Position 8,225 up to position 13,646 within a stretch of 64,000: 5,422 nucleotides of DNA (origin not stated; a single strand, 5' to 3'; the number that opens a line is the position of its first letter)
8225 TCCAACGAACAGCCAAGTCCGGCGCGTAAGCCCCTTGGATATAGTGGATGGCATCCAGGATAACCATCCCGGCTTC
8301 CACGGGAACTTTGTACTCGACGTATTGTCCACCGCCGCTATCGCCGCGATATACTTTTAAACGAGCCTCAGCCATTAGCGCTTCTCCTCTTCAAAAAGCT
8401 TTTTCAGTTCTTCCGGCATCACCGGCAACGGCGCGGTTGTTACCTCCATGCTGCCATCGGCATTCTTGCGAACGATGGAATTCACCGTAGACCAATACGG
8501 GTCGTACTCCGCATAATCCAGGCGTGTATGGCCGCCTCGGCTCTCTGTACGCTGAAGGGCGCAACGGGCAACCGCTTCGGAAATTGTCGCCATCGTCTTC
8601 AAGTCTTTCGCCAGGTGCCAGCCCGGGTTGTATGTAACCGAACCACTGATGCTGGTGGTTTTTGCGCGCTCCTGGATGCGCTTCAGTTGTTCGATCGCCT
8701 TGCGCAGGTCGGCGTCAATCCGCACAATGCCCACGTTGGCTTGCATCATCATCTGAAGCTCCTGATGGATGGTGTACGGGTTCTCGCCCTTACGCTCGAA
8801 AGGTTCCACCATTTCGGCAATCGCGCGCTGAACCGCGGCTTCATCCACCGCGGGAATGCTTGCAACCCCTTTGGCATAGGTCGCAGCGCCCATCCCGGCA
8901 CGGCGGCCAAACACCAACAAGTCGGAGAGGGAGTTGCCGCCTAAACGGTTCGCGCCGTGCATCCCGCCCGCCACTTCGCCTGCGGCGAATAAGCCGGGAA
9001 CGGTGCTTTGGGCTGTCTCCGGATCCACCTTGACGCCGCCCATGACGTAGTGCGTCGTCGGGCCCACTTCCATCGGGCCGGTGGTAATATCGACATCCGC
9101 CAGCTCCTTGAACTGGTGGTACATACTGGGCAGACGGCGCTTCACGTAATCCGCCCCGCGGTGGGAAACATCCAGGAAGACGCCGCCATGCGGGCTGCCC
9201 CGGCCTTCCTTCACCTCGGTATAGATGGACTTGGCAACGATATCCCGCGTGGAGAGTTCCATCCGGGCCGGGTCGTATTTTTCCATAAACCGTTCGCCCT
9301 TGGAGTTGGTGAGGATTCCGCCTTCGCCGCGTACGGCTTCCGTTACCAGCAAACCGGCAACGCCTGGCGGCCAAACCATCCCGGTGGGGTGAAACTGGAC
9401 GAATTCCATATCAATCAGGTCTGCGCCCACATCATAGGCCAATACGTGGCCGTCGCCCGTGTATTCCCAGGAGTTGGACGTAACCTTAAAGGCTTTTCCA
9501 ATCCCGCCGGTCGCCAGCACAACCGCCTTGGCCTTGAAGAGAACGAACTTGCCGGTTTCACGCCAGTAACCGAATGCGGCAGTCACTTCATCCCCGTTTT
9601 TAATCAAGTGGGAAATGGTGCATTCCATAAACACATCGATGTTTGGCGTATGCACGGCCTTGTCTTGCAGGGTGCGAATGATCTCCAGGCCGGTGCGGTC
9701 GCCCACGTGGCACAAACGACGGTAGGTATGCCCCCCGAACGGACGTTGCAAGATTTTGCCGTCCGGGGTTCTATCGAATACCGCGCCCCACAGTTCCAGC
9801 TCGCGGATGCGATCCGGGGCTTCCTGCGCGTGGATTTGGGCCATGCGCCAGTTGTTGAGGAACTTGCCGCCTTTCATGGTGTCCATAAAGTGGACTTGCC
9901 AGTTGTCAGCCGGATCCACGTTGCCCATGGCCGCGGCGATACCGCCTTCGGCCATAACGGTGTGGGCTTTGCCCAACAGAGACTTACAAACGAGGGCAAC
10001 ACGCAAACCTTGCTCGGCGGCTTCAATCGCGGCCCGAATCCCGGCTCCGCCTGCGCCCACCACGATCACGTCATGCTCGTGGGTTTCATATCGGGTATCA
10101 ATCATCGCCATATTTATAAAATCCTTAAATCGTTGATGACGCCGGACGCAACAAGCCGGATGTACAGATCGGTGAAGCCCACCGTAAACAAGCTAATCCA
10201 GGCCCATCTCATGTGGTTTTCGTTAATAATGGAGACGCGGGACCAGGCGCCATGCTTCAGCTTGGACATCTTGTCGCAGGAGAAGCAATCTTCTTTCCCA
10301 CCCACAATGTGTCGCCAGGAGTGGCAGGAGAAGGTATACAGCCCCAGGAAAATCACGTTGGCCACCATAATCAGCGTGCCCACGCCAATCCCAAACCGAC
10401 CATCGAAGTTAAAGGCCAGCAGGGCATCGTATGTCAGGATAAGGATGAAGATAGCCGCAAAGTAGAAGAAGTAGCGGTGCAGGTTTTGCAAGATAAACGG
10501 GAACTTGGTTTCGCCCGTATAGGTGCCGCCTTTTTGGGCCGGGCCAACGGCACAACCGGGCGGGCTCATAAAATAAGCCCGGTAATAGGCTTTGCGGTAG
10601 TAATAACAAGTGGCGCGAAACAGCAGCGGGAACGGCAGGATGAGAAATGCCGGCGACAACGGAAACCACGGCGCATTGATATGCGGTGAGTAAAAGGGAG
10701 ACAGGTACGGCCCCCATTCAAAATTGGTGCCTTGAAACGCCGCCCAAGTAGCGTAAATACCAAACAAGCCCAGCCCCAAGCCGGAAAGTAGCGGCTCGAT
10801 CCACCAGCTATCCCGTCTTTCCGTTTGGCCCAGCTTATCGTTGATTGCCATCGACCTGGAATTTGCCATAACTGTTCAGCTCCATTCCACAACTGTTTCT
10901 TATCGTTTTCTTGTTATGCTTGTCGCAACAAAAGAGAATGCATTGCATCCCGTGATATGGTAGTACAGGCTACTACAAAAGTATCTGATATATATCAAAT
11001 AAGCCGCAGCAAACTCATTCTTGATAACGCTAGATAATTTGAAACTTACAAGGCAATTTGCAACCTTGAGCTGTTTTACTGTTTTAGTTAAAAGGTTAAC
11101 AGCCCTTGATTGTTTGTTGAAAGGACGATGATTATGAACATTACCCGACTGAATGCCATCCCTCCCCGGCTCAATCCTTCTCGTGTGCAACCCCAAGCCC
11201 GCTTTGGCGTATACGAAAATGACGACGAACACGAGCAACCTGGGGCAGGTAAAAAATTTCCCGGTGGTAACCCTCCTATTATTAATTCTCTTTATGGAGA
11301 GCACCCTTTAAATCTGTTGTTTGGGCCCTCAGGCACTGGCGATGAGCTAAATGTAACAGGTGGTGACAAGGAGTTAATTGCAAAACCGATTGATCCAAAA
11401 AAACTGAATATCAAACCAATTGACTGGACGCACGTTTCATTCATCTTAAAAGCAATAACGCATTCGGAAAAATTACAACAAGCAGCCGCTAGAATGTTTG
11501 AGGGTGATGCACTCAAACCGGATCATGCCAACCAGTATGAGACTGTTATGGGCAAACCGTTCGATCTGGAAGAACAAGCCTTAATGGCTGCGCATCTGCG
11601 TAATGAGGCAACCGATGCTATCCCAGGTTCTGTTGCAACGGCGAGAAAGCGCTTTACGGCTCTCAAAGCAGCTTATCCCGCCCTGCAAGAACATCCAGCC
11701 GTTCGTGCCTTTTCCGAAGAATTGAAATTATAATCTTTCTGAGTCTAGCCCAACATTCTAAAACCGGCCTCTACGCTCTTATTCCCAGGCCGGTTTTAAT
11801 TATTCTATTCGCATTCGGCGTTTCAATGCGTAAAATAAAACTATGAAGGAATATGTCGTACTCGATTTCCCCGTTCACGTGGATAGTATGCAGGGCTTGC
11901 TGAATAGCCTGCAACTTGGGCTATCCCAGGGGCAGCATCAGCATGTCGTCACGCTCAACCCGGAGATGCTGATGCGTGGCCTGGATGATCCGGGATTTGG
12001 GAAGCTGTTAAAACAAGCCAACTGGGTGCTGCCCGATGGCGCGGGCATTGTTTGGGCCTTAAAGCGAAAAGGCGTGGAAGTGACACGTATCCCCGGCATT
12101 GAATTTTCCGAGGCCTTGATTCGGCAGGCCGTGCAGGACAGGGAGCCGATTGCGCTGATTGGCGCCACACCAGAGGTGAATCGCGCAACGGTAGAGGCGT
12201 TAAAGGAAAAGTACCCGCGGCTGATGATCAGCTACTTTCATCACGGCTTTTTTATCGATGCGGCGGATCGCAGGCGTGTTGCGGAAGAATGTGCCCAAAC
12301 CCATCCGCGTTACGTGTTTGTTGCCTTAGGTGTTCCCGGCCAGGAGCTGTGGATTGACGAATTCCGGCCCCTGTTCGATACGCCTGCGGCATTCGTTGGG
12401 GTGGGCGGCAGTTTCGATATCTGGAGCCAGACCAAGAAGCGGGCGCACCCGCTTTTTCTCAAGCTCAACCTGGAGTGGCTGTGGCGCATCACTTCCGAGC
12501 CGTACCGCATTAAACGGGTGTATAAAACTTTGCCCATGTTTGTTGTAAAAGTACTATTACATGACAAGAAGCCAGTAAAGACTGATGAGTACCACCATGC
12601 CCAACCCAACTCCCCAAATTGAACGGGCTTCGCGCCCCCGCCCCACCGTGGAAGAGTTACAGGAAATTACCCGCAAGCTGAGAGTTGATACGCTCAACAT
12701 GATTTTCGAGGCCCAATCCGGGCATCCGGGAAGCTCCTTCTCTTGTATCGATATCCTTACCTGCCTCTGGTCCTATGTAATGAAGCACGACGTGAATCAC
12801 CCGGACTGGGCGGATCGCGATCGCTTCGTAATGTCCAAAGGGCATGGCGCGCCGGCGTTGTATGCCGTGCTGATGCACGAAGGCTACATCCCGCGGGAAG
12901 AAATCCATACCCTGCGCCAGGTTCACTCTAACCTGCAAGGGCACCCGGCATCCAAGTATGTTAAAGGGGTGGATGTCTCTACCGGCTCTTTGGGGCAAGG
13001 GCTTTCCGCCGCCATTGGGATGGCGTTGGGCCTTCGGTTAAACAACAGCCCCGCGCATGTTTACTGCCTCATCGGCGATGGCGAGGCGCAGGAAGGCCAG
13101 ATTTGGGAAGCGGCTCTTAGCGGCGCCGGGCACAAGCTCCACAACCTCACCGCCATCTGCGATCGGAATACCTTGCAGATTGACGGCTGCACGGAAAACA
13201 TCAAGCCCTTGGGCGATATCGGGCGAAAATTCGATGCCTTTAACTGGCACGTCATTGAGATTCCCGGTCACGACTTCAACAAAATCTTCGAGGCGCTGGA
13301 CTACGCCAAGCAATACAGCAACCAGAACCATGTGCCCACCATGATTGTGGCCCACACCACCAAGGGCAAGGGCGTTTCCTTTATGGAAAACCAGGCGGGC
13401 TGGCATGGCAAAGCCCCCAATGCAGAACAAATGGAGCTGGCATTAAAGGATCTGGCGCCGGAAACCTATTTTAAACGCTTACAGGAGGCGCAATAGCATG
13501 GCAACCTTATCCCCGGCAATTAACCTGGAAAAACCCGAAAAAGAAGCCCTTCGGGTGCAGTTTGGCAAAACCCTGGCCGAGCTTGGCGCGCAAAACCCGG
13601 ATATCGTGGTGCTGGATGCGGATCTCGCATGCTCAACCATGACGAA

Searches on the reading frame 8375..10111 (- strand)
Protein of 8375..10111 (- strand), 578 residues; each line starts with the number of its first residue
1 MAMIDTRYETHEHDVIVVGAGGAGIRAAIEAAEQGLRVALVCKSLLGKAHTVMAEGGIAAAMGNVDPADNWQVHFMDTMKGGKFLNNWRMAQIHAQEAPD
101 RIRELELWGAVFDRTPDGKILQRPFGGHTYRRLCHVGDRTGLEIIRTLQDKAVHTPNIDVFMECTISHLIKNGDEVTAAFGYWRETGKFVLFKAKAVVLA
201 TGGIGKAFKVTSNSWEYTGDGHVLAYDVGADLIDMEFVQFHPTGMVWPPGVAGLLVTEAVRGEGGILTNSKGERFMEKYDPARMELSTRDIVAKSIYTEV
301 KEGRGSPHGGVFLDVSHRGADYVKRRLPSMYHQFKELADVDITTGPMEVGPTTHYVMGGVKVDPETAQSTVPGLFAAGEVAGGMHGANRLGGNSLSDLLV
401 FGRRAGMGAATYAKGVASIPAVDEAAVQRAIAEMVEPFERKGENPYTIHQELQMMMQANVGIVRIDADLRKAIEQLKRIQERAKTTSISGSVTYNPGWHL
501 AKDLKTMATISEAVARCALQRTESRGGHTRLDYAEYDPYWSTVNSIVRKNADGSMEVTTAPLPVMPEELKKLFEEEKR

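Call 19: search_protein_families(library=pfam, proteins=[window:8375-10111:-], max_evalue=0.001)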
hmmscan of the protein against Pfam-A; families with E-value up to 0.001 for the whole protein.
window:8375-10111:- (578 aa): 8 families
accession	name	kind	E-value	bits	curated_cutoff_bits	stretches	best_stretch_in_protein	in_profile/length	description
PF00890.30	FAD_binding_2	-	1e-97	328.4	20.4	1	14-395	1-414/414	FAD binding domain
PF02910.25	Succ_DH_flav_C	-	1.5e-22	80.4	20.8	1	449-565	1-119/130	Fumarate reductase flavoprotein C-term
PF03486.20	HI0933_like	-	1.1e-09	38.6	50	1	13-44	1-32/244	HI0933-like protein Rossmann domain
PF07992.20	Pyr_redox_2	-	3e-09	37.1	26.1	1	13-41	1-29/291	Pyridine nucleotide-disulphide oxidoreductase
PF01134.28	GIDA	-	2.6e-07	30.5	22.1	1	14-45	1-32/391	Glucose inhibited division protein A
PF01266.30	DAO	-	5.3e-07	29.9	27.9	1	14-106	1-75/353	FAD dependent oxidoreductase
PF12831.13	FAD_oxidored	-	2e-06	27.8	27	1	14-202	1-145/416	FAD dependent oxidoreductase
PF01946.23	Thi4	-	7.6e-06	25.8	26.2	1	9-45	14-51/235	Thi4 family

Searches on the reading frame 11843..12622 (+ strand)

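Call 19: search_protein_families(library=pfam, proteins=[window:11843-12622:+], max_evalue=0.001)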
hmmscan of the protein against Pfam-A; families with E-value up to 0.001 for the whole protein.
window:11843-12622:+ (259 aa): 1 family
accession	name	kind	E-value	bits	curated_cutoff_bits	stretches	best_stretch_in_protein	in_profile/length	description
PF03808.19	Glyco_tran_WecG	-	3.4e-48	164.1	27.4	1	59-227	1-168/168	Glycosyl transferase WecG/TagA/CpsF family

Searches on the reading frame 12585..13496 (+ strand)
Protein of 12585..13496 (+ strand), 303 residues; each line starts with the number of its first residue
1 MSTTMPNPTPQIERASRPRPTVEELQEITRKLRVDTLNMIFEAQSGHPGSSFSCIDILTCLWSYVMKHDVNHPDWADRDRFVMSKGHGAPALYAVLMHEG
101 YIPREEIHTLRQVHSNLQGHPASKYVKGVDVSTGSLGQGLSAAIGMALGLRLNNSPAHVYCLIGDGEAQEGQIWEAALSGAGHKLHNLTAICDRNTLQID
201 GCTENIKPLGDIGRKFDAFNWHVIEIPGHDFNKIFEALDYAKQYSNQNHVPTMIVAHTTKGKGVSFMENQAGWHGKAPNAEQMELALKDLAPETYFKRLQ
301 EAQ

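Call 75: find_encoding_contigs(protein=window:12585-13496:+, flank=1000, max_places=2)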
Protein window:12585-13496:+ (303 aa): no gene with exactly this product is on record in the collection.
